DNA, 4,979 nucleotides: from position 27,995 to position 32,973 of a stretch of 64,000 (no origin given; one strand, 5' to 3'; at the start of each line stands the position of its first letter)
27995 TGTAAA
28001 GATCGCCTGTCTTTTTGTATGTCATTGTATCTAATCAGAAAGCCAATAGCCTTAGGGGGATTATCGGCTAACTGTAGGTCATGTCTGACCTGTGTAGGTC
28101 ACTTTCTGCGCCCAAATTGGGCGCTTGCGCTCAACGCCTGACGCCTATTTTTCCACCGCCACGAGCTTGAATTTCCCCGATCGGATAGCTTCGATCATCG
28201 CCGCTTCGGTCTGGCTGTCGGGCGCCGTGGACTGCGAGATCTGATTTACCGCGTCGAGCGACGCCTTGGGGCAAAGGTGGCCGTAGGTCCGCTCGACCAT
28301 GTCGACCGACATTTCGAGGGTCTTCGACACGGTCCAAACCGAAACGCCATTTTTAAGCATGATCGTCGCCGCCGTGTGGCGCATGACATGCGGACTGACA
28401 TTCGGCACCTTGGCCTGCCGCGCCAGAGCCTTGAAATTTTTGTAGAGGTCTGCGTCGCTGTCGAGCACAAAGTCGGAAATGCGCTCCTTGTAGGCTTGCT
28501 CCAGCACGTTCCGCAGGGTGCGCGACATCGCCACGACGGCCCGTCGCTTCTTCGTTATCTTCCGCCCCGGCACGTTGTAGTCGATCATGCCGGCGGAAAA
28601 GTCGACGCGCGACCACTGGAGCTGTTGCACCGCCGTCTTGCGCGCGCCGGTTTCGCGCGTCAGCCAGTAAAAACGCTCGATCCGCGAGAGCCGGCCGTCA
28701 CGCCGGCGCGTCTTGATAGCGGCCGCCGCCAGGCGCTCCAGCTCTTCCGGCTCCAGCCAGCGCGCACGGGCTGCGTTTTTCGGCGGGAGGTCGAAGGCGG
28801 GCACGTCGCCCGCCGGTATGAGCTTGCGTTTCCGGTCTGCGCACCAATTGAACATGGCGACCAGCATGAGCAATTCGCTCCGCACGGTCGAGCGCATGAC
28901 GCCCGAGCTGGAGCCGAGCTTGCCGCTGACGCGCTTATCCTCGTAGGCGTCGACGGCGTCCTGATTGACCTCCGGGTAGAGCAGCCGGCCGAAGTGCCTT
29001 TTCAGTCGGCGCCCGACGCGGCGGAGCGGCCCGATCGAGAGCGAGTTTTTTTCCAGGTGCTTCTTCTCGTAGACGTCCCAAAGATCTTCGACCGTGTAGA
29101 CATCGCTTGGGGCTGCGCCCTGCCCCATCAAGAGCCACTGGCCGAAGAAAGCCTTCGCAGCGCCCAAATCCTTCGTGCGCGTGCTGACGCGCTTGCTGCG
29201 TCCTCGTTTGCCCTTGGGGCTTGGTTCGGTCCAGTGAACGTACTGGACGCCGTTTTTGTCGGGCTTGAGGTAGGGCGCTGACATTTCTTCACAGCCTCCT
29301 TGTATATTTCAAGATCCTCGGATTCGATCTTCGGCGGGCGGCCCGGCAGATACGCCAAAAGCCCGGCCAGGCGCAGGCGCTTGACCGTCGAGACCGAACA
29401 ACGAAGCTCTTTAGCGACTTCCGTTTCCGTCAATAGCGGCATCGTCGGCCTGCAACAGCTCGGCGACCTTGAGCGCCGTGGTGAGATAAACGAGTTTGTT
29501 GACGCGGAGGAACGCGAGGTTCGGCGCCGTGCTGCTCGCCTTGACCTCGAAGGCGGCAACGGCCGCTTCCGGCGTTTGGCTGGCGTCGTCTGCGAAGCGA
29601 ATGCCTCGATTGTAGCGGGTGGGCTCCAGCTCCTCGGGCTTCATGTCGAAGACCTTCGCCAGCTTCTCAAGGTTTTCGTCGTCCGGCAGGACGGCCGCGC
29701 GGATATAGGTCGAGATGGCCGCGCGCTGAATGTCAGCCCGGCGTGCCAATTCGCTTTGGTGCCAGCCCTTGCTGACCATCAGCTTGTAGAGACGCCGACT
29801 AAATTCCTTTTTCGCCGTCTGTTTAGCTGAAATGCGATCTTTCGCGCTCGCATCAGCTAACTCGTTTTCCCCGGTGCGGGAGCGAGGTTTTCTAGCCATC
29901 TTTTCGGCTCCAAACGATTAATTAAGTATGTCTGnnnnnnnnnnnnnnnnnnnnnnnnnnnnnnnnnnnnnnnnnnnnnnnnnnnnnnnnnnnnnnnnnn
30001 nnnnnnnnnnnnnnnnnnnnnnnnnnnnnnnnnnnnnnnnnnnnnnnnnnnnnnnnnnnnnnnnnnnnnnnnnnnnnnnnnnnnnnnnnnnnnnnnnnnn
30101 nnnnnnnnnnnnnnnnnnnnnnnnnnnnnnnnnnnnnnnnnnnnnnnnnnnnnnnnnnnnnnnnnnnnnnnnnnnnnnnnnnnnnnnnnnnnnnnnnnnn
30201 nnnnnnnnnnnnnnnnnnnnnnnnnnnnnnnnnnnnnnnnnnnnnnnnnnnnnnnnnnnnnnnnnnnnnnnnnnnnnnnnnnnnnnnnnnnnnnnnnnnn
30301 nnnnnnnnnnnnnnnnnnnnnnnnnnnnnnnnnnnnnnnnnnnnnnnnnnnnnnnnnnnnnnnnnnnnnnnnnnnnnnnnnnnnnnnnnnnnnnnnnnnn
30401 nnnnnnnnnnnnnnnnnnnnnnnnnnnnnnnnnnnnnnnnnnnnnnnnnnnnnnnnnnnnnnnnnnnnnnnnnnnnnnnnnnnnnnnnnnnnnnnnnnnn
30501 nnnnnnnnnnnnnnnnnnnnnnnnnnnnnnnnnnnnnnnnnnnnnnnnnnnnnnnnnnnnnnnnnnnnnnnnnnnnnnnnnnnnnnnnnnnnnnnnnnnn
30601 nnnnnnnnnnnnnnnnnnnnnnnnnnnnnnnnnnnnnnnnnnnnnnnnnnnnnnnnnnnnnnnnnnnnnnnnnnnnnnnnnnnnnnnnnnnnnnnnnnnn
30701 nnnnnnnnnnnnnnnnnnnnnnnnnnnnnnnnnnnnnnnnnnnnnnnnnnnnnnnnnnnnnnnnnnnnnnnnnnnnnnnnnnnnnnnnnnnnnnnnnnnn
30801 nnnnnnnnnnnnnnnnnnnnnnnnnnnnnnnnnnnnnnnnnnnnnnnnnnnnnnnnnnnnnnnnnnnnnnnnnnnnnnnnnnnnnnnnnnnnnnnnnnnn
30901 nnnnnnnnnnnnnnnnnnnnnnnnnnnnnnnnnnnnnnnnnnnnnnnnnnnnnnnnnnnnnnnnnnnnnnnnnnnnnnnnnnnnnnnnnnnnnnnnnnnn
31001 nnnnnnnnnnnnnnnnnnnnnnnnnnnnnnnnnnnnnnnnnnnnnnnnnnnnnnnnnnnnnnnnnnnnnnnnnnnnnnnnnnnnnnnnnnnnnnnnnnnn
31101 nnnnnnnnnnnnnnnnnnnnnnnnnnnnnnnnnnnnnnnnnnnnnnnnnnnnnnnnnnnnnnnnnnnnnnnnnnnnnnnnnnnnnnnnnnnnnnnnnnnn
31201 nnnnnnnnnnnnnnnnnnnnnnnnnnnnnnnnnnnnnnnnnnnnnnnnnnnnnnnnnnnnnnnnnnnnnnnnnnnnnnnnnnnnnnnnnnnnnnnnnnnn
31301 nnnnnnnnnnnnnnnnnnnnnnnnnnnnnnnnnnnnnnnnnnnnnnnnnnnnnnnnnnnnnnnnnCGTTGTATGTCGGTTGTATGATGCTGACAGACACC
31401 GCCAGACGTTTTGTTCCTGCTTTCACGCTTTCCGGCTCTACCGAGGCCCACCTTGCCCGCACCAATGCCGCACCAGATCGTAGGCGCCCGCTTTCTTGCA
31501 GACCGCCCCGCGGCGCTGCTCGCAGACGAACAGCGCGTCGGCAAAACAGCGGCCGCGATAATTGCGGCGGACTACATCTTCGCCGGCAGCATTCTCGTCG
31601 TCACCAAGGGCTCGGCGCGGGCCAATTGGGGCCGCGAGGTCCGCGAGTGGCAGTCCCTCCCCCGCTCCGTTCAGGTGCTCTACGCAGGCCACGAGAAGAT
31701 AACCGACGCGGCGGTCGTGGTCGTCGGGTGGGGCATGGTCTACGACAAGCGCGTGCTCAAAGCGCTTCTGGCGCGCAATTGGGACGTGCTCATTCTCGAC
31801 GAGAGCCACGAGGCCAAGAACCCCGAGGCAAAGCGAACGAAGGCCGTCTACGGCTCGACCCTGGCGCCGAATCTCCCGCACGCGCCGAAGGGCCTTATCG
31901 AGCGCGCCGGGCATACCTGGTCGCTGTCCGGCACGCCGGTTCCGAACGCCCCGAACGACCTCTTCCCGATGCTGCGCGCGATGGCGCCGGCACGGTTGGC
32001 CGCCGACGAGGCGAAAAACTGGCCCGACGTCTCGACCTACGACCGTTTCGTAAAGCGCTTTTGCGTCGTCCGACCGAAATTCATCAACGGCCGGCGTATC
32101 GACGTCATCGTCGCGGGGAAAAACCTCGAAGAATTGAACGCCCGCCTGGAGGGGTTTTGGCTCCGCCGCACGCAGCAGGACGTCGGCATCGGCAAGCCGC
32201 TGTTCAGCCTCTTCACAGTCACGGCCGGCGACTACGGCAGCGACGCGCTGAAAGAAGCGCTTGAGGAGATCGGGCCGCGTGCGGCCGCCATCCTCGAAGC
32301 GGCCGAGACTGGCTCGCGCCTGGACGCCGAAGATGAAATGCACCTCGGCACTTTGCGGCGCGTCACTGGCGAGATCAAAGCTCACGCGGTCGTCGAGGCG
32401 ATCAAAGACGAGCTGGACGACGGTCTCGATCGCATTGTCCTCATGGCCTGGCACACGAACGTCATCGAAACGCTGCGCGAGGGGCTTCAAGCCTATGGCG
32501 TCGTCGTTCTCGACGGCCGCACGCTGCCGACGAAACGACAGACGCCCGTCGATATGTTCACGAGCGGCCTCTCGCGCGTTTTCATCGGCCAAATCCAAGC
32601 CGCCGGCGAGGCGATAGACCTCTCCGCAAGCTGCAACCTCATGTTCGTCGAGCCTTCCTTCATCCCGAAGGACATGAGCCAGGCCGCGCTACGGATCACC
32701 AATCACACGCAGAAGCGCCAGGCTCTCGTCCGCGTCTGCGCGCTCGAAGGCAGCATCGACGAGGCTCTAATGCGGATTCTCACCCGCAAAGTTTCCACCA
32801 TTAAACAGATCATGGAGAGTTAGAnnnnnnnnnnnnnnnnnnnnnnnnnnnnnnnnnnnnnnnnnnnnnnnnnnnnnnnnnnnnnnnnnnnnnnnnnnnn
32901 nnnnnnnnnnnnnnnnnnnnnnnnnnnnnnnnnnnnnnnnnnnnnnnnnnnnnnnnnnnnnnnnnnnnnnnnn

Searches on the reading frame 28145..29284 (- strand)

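Call 21: search_protein_families(library=pfam, proteins=[window:28145-29284:-], max_evalue=0.001)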
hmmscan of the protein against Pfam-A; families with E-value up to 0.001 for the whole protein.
window:28145-29284:- (379 aa): 1 family
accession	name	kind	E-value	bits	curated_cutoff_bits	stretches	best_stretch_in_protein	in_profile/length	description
PF00589.27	Phage_integrase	-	2e-15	57.4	27.1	1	176-336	2-167/172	Phage integrase family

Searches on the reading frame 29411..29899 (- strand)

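Call 84: search_protein_families(library=pfam, proteins=[window:29411-29899:-], max_evalue=0.001)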
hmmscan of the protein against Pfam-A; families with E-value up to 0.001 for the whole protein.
window:29411-29899:- (162 aa): 3 families
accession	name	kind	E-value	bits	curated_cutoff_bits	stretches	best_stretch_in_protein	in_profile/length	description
PF01381.28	HTH_3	-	3.3e-10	40.3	23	1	37-91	1-55/55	Helix-turn-helix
PF13443.12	HTH_26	-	4.1e-08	33.8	22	1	36-91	1-57/63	Cro/C1-type HTH DNA-binding domain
PF13560.12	HTH_31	-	1.1e-06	29.3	27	1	32-92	1-62/64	Helix-turn-helix domain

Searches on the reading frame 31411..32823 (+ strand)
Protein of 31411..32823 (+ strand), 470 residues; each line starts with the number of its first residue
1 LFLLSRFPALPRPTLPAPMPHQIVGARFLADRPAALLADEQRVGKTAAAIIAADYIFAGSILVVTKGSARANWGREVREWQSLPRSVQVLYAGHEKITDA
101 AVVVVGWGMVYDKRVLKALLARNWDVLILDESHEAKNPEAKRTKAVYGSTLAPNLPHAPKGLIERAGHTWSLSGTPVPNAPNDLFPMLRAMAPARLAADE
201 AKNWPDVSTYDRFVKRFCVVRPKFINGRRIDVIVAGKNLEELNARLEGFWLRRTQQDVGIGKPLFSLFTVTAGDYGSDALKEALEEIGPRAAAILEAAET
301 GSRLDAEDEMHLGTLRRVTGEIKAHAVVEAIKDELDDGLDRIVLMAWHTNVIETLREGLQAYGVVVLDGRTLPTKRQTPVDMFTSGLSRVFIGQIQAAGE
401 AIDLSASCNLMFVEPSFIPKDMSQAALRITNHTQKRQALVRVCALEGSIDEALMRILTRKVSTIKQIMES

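Call 22: search_protein_families(library=pfam, proteins=[window:31411-32823:+], max_evalue=0.001)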
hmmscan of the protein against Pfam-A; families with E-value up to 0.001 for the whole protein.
window:31411-32823:+ (470 aa): 2 families
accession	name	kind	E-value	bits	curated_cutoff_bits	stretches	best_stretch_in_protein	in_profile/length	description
PF00176.29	SNF2-rel_dom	-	4.1e-14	52.8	24.9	1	21-258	1-225/290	SNF2-related domain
PF00271.37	Helicase_C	-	0.00053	20.7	23.5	0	336-429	12-106/110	Helicase conserved C-terminal domain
